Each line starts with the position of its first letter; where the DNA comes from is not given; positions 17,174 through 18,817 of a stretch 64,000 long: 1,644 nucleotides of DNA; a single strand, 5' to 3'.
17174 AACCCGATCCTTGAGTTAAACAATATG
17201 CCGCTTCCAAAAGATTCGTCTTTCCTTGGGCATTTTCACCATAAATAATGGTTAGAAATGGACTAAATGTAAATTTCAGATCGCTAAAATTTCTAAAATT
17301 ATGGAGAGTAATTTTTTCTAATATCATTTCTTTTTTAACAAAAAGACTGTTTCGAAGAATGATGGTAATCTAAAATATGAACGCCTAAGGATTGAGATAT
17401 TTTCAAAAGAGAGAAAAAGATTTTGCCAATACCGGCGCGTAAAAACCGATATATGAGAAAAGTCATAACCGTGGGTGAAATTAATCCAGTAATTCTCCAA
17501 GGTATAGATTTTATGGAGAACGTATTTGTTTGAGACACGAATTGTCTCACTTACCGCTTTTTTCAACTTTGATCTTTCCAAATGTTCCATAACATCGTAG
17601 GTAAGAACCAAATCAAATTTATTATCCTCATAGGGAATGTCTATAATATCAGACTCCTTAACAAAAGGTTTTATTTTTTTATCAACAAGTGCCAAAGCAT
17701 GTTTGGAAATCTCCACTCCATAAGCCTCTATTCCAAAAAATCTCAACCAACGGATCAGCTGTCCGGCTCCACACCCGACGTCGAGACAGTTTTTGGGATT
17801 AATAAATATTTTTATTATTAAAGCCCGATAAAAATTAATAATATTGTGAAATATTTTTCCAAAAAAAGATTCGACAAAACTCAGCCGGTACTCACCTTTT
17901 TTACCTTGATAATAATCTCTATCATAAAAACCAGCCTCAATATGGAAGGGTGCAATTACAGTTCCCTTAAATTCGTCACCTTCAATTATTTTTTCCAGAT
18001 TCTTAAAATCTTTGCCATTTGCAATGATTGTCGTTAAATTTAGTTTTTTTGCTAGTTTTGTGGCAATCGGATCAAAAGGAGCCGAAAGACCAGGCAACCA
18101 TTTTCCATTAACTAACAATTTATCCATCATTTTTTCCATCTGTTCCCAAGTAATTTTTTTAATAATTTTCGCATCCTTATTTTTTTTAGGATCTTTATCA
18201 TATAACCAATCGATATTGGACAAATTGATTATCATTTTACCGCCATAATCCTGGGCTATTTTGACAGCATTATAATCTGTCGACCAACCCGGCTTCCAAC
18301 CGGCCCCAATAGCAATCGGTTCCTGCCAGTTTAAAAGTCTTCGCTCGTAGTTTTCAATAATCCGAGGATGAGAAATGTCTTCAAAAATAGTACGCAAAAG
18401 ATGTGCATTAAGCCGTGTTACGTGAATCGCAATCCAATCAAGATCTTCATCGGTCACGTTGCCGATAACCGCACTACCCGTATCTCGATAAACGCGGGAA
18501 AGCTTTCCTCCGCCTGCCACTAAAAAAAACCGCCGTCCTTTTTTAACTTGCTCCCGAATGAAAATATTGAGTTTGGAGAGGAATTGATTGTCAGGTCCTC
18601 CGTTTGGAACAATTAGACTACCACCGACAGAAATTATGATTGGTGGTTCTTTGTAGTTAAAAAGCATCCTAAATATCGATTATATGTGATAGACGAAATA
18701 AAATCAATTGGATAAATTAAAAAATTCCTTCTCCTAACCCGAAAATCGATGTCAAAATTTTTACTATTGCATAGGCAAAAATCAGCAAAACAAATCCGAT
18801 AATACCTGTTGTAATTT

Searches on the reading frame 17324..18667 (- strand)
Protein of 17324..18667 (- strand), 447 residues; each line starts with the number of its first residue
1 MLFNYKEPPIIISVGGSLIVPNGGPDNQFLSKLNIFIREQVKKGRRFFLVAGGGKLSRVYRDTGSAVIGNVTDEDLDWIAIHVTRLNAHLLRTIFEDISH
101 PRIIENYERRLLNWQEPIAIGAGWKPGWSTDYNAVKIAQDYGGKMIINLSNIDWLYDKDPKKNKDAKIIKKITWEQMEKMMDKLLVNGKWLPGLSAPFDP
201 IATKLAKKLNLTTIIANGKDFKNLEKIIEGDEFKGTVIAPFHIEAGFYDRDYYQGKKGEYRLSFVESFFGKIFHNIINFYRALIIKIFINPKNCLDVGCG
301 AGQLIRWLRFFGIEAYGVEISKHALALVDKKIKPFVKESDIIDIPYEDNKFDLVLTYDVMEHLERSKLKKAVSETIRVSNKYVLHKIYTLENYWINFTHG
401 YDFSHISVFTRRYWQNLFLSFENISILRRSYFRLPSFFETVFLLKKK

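Call 100: search_protein_families(library=pfam, proteins=[window:17324-18667:-], max_evalue=0.001)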
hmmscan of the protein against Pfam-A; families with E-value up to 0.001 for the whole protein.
window:17324-18667:- (447 aa): 8 families
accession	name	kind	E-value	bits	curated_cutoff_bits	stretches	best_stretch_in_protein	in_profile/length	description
PF00696.33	AA_kinase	-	1.6e-20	74.3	24.9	1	10-217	3-234/234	Amino acid kinase family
PF08241.18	Methyltransf_11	-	2.8e-15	57.1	21.2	1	295-378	1-86/95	Methyltransferase domain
PF13649.12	Methyltransf_25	-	6.9e-13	49.6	27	1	295-378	2-92/97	Methyltransferase domain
PF13489.12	Methyltransf_23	-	9.2e-12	45.4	27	1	276-418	5-154/164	Methyltransferase domain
PF08242.18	Methyltransf_12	-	7.4e-09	36.7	30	1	295-373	1-86/98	Methyltransferase domain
PF13847.12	Methyltransf_31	-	8.5e-08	32.4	27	1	293-365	6-89/145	Methyltransferase domain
PF07021.18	MetW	-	1.2e-07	32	21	1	285-383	8-106/193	Methionine biosynthesis protein MetW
PF02353.26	CMAS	-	2.6e-05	24.1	27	1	293-404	65-185/273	Mycolic acid cyclopropane synthetase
